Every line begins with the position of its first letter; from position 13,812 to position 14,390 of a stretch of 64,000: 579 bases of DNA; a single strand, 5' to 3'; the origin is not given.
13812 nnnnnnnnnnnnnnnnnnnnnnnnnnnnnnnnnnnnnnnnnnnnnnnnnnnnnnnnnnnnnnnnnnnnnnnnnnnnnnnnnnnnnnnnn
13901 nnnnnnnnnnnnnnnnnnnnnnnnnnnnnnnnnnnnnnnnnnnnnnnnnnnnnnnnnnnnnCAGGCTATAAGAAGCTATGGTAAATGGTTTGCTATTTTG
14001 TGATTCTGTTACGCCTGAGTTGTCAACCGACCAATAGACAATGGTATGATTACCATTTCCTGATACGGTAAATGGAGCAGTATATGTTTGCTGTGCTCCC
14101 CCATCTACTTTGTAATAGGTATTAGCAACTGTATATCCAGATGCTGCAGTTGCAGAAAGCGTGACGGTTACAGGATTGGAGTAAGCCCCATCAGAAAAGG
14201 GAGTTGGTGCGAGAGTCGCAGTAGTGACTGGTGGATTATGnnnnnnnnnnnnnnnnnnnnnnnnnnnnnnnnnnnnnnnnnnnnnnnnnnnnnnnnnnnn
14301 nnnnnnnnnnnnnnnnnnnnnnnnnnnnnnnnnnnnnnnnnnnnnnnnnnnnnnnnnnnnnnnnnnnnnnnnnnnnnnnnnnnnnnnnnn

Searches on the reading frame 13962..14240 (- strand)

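Call 73: search_protein_families(library=pfam, proteins=[window:13962-14240:-], max_evalue=1)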
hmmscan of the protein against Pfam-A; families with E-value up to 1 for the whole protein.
seq(93 aa): 4 families
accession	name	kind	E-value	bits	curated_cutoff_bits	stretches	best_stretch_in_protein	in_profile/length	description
PF02368.24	Big_2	-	0.02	15.3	22.8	1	37-80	6-49/79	Bacterial Ig-like domain (group 2)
PF18998.6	Flg_new_2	-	0.02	15.3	23.6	1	16-59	15-58/73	Divergent InlB B-repeat domain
PF17957.7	Big_7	-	0.11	13.6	24.1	1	16-67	10-68/70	Bacterial Ig domain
PF06832.18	BiPBP_C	-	0.2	12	26.8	1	38-88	18-66/90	Penicillin-Binding Protein C-terminus Family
